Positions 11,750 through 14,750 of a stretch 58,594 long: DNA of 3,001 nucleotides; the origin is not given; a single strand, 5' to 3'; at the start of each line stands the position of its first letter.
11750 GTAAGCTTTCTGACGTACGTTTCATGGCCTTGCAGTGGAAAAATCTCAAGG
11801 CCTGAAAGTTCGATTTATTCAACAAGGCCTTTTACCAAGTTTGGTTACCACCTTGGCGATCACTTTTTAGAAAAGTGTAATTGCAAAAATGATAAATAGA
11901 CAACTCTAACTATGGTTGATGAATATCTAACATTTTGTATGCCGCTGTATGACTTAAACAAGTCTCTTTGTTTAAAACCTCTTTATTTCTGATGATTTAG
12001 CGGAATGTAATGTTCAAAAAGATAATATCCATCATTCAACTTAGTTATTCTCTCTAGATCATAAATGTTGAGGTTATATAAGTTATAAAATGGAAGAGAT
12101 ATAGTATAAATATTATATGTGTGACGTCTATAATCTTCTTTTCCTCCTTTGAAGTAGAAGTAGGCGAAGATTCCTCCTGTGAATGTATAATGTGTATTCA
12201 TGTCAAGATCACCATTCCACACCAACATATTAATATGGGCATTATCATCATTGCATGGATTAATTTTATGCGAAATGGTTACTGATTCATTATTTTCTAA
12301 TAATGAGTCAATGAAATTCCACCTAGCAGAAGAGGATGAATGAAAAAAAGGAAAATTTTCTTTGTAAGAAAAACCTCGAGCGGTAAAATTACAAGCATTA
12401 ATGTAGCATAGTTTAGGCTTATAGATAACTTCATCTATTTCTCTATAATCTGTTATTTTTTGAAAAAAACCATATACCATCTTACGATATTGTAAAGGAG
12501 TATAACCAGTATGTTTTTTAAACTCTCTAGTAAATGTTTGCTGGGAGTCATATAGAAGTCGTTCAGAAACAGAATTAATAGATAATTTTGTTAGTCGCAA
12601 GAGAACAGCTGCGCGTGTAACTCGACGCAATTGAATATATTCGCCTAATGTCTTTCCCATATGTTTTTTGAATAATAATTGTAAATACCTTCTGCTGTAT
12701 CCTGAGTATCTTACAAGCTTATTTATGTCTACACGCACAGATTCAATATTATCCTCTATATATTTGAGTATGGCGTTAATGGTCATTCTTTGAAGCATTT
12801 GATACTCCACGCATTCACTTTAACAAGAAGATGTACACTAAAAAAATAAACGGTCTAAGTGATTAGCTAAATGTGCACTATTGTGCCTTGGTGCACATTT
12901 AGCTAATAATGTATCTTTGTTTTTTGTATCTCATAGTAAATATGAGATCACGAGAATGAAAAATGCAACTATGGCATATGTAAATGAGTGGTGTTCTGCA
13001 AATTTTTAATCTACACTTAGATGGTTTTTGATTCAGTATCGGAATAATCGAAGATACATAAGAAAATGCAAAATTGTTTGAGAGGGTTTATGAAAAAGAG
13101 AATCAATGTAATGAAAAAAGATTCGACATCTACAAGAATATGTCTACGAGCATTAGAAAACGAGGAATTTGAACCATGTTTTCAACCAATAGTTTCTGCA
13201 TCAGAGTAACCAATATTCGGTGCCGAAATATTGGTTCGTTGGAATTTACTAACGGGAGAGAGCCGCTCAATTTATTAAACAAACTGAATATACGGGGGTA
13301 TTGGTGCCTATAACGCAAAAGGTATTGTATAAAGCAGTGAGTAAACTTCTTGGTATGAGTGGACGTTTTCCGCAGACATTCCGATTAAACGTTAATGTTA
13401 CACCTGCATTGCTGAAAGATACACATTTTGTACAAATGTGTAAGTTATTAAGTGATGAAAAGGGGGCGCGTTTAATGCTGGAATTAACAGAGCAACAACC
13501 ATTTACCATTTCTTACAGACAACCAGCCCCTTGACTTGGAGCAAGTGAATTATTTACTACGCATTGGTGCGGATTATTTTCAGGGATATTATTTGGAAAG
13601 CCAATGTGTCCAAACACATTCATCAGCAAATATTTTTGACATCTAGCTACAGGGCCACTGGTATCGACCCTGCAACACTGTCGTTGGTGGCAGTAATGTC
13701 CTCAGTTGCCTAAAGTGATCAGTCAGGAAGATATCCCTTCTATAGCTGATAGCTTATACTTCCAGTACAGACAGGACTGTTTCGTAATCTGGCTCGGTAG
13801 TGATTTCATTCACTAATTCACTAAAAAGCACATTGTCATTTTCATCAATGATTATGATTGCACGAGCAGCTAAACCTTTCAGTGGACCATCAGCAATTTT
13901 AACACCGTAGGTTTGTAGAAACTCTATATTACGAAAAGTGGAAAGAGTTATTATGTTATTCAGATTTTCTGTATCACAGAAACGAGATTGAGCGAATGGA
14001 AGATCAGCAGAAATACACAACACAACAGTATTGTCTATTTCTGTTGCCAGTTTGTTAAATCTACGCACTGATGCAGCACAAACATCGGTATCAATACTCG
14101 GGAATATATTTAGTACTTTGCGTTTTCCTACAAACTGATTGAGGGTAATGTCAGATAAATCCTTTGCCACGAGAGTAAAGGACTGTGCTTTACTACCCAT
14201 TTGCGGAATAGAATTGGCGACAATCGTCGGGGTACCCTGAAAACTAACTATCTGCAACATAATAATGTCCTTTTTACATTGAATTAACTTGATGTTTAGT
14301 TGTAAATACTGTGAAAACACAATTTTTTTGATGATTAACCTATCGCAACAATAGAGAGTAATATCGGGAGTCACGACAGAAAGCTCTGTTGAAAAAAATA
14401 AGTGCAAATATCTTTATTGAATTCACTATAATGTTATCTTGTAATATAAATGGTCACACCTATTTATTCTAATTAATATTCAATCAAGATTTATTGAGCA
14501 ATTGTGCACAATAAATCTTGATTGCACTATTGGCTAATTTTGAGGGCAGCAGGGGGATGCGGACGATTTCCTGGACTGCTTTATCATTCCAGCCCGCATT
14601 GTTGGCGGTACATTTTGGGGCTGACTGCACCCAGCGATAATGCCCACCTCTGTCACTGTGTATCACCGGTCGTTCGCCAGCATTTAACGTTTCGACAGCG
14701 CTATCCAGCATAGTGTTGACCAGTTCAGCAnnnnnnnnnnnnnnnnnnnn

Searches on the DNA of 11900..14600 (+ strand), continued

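Call 40: search_dna_similar(query=L005:8001-10476:+, collection=ecoli_genomes, mode=near, max_rows=12)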
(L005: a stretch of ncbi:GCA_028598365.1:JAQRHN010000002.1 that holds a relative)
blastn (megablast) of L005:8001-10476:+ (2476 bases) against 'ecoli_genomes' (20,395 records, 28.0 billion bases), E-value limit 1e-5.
Records with a match: 33; places in all: 67; records where one place covers at least 80% of the query: 32.
Genomes with a match: 33 of 5426; with a place that covers at least 80% of the query: 32. Places per genome that has any: lowest 2, median 2, highest 3. On chromosomes: 0 places; on plasmids: 67.
Best place of each record, by identity: 80-90% 33.
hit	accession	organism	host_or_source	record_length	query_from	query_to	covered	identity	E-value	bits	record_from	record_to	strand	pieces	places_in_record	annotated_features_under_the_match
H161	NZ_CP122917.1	Escherichia coli strain ETEC1706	Sus scrofa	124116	1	2476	90%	85.8%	0e+0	2339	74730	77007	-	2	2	helix-turn-helix transcriptional regulator | tpx: thiol peroxidase | hypothetical protein | EAL domain-containing protein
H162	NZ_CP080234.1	Escherichia coli O139:H1 strain P15-25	Sus scrofa domesticus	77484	1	2476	90%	85.6%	0e+0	2317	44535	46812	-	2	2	helix-turn-helix transcriptional regulator | tpx: thiol peroxidase | hypothetical protein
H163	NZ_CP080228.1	Escherichia coli O141:H4 strain P13-6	Sus scrofa domesticus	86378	1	2476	90%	85.6%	0e+0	2317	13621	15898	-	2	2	helix-turn-helix transcriptional regulator | tpx: thiol peroxidase | hypothetical protein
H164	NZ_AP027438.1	Escherichia coli strain EC556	Sus scrofa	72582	1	2476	90%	85.6%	0e+0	2317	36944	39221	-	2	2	helix-turn-helix transcriptional regulator | tpx: thiol peroxidase | hypothetical protein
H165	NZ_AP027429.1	Escherichia coli strain EC581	Sus scrofa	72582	1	2476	90%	85.6%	0e+0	2317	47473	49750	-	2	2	helix-turn-helix transcriptional regulator | tpx: thiol peroxidase | hypothetical protein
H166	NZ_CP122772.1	Escherichia coli strain ETEC1738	Sus scrofa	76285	1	2476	90%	85.6%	0e+0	2317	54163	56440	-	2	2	helix-turn-helix transcriptional regulator | tpx: thiol peroxidase | hypothetical protein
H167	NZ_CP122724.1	Escherichia coli strain ETEC1747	Sus scrofa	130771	1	2476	90%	85.6%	0e+0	2317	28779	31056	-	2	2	helix-turn-helix transcriptional regulator | tpx: thiol peroxidase | hypothetical protein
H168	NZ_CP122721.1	Escherichia coli strain ETEC1748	Sus scrofa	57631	1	2476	90%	85.6%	0e+0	2317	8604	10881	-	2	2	helix-turn-helix transcriptional regulator | tpx: thiol peroxidase | hypothetical protein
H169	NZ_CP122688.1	Escherichia coli strain ETEC4067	Sus scrofa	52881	1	2476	90%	85.6%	0e+0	2317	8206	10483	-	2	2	helix-turn-helix transcriptional regulator | tpx: thiol peroxidase | hypothetical protein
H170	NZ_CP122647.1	Escherichia coli strain ETEC4079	Sus scrofa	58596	1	2476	90%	85.6%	0e+0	2317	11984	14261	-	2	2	helix-turn-helix transcriptional regulator | tpx: thiol peroxidase | hypothetical protein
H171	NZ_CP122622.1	Escherichia coli strain ETEC4090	Sus scrofa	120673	1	2476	90%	85.6%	0e+0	2317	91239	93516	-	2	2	helix-turn-helix transcriptional regulator | tpx: thiol peroxidase | hypothetical protein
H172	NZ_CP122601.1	Escherichia coli strain ETEC6333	Sus scrofa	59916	1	2476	90%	85.6%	0e+0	2317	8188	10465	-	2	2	helix-turn-helix transcriptional regulator | tpx: thiol peroxidase | hypothetical protein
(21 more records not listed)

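Call 93: get_annotated_region(hit=H26, flank=3000)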
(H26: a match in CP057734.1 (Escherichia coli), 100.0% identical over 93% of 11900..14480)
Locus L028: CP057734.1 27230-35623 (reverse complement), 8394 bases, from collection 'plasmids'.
description: Escherichia coli strain RHB16-C13 plasmid pRHB16-C13_4, complete sequence
organism: Escherichia coli (NCBI taxid 562)
taxonomy: Bacteria; Pseudomonadota; Gammaproteobacteria; Enterobacterales; Enterobacteriaceae; Escherichia; Escherichia coli
host: -; source: culture,Pooled pig faecal samples collected from floor of farm; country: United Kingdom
typing (MOB-suite, as given by PLSDB): conjugative; replicon IncFIA,IncFIC; relaxase MOBF; mating-pair formation MPF_F
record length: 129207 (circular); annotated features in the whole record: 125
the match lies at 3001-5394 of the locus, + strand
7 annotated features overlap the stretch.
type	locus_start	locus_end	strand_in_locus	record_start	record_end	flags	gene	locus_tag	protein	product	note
CDS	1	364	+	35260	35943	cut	fedD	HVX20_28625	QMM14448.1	F18 fimbrial chaperone FedD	-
CDS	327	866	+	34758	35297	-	fedE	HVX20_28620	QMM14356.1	F18 fimbrial subunit FedE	-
predicted_resistance_gene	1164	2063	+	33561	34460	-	fedF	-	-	F18 fimbrial adhesin subunit FedF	predicted by amrfinderplus; class ; identity 98.0%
CDS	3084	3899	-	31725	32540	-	-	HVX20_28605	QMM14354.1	helix-turn-helix transcriptional regulator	-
CDS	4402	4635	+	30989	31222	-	-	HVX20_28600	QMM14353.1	hypothetical protein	-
CDS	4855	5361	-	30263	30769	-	tpx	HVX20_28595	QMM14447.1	thiol peroxidase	-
CDS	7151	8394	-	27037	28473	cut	hlyD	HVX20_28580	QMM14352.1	alpha-hemolysin T1SS ABC transporter subunit HlyD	-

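Call 95: search_dna_similar(query=window:14150-14600:+, collection=plasmids, mode=near, max_rows=60)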
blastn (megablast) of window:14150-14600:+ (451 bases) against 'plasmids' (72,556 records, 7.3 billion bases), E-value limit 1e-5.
Records with a match: 403; places in all: 423; records where one place covers at least 80% of the query: 24.
Best place of each record, by identity: >=99% 288; 95-99% 99; 90-95% 16.
By first word of the organism name: Escherichia 296; Shigella 99; Salmonella 5; Klebsiella 2; Citrobacter 1.
By predicted mobility (MOB-suite, as given by PLSDB): conjugative 213; mobilizable 116; non-mobilizable 74.
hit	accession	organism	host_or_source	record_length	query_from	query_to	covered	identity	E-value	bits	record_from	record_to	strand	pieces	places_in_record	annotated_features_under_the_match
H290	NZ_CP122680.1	Escherichia coli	Sus scrofa,feces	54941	1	451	100%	100.0%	0e+0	833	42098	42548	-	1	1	tpx: thiol peroxidase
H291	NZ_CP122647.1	Escherichia coli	Sus scrofa,feces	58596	1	451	100%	100.0%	0e+0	833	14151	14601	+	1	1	tpx: thiol peroxidase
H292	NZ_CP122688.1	Escherichia coli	Sus scrofa,feces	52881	1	451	100%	100.0%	0e+0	833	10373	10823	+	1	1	tpx: thiol peroxidase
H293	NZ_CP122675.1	Escherichia coli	Sus scrofa,feces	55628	1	451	100%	100.0%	0e+0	833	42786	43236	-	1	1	tpx: thiol peroxidase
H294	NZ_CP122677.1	Escherichia coli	Sus scrofa,feces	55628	1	451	100%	100.0%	0e+0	833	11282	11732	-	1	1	tpx: thiol peroxidase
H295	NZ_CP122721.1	Escherichia coli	Sus scrofa,feces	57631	1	451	100%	99.8%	0e+0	826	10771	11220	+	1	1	tpx: thiol peroxidase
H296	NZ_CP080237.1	Escherichia coli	Sus scrofa scrofa,wild boar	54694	1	451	100%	99.6%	0e+0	822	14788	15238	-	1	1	tpx: thiol peroxidase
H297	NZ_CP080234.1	Escherichia coli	Sus scrofa domesticus,clinical sample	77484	1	451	100%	99.6%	0e+0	822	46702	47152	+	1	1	tpx: thiol peroxidase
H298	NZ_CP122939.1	Escherichia coli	Sus scrofa,feces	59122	1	451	100%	99.6%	0e+0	822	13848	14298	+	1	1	tpx: thiol peroxidase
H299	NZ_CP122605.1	Escherichia coli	Sus scrofa,feces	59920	1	451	100%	99.6%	0e+0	822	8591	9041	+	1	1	tpx: thiol peroxidase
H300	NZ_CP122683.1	Escherichia coli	Sus scrofa,feces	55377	1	451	100%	99.6%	0e+0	822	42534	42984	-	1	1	tpx: thiol peroxidase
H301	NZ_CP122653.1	Escherichia coli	Sus scrofa,feces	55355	1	451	100%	99.6%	0e+0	822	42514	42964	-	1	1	tpx: thiol peroxidase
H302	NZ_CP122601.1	Escherichia coli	Sus scrofa,feces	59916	1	451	100%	99.6%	0e+0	822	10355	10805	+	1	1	tpx: thiol peroxidase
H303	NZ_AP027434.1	Escherichia coli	Sus scrofa,cell culture,feces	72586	1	451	100%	99.6%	0e+0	822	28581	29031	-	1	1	tpx: thiol peroxidase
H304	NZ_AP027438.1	Escherichia coli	Sus scrofa,cell culture,feces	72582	1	451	100%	99.6%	0e+0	822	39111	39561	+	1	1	tpx: thiol peroxidase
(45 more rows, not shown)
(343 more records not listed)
